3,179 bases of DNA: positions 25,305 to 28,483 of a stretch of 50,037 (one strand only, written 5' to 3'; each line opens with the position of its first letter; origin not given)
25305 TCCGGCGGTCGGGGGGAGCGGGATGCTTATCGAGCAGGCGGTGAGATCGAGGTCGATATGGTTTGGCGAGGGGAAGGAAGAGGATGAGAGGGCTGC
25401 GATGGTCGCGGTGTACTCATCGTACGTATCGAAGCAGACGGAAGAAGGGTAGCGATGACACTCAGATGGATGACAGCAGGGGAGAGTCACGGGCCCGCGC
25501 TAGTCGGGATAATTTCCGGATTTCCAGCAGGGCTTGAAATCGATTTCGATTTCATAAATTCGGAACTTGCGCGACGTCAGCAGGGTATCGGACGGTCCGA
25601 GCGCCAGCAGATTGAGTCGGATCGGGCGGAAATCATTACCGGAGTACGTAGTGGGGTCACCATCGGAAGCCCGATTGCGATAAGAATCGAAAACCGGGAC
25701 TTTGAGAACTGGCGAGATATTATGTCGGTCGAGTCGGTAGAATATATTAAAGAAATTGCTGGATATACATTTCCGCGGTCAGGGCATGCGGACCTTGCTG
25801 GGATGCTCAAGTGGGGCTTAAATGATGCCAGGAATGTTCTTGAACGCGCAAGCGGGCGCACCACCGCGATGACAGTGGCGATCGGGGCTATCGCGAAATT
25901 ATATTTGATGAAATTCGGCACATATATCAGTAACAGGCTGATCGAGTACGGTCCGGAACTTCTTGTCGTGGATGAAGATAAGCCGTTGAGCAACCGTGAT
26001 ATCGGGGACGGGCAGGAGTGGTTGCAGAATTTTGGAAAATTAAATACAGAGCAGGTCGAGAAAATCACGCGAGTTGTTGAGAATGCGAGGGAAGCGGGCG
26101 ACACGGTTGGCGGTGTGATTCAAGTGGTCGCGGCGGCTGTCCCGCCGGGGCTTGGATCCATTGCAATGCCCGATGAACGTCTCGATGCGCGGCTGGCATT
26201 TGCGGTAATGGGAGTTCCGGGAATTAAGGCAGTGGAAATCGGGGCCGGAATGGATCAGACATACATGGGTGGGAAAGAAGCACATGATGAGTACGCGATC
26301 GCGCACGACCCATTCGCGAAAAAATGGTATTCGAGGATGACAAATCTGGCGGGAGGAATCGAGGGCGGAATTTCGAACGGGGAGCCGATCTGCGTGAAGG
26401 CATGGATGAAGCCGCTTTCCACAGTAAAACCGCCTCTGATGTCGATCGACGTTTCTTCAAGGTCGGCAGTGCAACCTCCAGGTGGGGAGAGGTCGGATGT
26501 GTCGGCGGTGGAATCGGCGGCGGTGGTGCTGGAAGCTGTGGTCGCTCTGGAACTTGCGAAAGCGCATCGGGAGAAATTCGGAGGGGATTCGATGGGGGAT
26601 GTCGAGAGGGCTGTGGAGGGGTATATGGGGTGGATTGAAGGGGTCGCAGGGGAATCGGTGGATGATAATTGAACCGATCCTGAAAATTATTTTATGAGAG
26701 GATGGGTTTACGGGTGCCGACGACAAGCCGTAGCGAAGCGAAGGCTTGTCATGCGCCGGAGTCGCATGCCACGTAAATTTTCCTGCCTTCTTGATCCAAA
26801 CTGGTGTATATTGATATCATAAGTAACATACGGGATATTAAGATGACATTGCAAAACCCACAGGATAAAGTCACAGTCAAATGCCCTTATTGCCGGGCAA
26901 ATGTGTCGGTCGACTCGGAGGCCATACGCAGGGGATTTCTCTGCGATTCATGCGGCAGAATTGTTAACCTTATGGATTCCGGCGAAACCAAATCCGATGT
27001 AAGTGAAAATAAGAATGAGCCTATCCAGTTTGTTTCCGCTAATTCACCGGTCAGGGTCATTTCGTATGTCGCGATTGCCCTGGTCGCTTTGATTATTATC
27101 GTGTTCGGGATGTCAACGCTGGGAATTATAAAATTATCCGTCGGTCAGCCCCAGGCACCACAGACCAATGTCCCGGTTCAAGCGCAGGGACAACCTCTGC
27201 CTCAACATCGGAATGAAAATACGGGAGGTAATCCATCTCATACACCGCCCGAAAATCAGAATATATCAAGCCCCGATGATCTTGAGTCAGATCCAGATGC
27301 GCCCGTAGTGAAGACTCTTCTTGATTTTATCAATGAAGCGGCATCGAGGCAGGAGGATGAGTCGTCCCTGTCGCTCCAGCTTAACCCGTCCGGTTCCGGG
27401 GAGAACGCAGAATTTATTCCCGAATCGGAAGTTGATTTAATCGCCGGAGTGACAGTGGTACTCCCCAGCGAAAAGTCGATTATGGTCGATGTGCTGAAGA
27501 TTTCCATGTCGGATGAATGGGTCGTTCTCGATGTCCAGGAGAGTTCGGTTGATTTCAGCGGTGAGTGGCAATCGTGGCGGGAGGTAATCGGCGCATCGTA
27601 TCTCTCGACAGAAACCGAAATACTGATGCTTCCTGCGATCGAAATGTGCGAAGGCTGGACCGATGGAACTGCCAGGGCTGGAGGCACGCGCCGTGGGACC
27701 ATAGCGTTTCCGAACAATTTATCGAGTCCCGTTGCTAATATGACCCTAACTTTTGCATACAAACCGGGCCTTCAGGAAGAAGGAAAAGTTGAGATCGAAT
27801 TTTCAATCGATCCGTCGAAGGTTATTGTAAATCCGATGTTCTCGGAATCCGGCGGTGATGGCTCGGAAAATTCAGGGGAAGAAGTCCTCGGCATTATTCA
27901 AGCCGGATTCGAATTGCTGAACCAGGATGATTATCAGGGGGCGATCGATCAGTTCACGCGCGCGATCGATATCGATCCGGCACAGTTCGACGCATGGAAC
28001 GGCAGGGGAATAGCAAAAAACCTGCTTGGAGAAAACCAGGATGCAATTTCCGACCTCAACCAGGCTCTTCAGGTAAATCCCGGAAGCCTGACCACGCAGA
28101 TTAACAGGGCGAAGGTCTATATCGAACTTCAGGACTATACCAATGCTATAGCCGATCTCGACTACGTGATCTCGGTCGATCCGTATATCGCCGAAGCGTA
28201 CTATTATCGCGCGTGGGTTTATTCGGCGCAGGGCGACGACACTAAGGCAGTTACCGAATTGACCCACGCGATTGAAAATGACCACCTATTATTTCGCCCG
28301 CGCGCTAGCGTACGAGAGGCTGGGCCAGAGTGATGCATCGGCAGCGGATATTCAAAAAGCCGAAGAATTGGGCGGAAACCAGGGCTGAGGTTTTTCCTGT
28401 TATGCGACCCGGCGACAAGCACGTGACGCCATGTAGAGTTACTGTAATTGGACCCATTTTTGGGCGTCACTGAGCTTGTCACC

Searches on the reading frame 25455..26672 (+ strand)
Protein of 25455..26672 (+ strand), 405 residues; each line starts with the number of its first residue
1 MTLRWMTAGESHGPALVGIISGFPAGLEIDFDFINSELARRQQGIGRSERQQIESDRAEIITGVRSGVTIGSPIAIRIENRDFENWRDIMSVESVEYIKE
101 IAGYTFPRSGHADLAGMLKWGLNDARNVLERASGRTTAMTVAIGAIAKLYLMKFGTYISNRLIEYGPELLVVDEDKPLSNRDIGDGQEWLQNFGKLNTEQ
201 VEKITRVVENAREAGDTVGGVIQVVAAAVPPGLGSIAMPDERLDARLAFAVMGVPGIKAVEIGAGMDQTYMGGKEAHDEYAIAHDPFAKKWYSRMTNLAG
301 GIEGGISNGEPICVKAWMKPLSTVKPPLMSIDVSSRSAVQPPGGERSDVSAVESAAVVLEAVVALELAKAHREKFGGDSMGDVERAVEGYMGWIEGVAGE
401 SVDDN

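Call 8: search_protein_families(library=pfam, proteins=[window:25455-26672:+], max_evalue=0.001)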
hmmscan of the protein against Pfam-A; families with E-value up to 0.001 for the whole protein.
window:25455-26672:+ (405 aa): 1 family
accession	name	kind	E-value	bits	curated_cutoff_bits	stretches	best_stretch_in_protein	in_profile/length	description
PF01264.26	Chorismate_synt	-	3.5e-98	328.8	27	1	3-370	1-325/327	Chorismate synthase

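Call 63: find_homologous_proteins(query=window:25455-26672:+, max_evalue=1e-30)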
Query window:25455-26672:+ (405 aa): 7999 proteins with E <= 1e-30 among 8000 candidates; the best 120 are listed.
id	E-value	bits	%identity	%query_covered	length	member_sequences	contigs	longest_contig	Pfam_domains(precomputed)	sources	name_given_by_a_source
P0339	9.0e-265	896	100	100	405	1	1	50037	PF01264.27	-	-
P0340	4.5e-195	666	75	98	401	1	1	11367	PF01264.27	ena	-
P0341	3.8e-181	621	73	98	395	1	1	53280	PF01264.27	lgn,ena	-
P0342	7.3e-167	574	68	94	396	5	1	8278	PF01264.27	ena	-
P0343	6.7e-153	528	64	98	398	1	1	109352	PF01264.27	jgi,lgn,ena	-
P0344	1.6e-152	526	61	97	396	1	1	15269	PF01264.27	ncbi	-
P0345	2.8e-151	522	63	96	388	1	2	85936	PF01264.27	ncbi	-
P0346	1.3e-150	520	60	97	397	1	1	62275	PF01264.27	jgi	-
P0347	3.5e-149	515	60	97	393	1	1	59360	PF01264.27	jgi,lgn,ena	-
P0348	8.1e-148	511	63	97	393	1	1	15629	PF01264.27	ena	-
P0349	2.0e-147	510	61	98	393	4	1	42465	PF01264.27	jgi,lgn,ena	-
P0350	9.2e-147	507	60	96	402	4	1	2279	PF01264.27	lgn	-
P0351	2.5e-146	506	61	97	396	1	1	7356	PF01264.27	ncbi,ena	-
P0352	2.0e-145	503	60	98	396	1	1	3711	PF01264.27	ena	-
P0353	4.2e-145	502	60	97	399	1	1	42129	PF01264.27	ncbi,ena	-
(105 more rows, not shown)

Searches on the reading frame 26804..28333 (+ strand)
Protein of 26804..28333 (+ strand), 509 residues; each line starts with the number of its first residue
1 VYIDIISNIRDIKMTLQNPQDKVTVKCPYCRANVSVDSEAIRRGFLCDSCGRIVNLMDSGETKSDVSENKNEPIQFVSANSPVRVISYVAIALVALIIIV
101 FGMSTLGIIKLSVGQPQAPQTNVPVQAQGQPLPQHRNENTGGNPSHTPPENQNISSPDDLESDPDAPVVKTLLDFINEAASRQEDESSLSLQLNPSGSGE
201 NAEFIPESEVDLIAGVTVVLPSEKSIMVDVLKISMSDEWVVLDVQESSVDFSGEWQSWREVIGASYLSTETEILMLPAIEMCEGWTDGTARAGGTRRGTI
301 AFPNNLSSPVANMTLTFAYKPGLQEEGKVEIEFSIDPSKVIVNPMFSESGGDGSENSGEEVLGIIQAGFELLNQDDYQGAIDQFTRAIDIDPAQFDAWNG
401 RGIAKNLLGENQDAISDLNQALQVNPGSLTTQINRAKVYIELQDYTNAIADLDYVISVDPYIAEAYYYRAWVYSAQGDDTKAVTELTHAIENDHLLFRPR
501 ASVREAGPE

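Call 8: search_protein_families(library=pfam, proteins=[window:26804-28333:+], max_evalue=0.001)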
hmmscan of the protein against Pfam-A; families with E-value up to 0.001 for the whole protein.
window:26804-28333:+ (509 aa): 11 families
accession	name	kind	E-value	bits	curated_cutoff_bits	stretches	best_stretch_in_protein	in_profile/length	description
PF00515.34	TPR_1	-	2.1e-19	68.9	27.8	1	396-427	2-33/34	Tetratricopeptide repeat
PF07719.23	TPR_2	-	1.7e-17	62.5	27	0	463-492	1-30/34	Tetratricopeptide repeat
PF13181.12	TPR_8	-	1.1e-12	47.5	25.7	0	433-460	5-32/34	Tetratricopeptide repeat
PF13414.12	TPR_11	-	1.3e-12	47.6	26.8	1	374-404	7-37/42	TPR repeat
PF13432.12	TPR_16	-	2.2e-12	47.6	32.7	2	370-423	6-59/65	Tetratricopeptide repeat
PF13371.12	TPR_9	-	1.5e-10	41.4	35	1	372-427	6-61/73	Tetratricopeptide repeat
PF13431.12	TPR_17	-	1.7e-10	40.7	24.4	0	455-483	5-33/34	Tetratricopeptide repeat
PF14559.12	TPR_19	-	2.7e-10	40.9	25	0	440-493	2-55/68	Tetratricopeptide repeat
PF13428.12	TPR_14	-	1.6e-08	34.8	23.5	0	396-437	2-43/44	Tetratricopeptide repeat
PF13424.12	TPR_12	-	2.3e-08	34.5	30.1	0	429-491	3-73/77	Tetratricopeptide repeat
PF13174.12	TPR_6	-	5.5e-08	33.4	26.3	0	464-491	1-28/33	Tetratricopeptide repeat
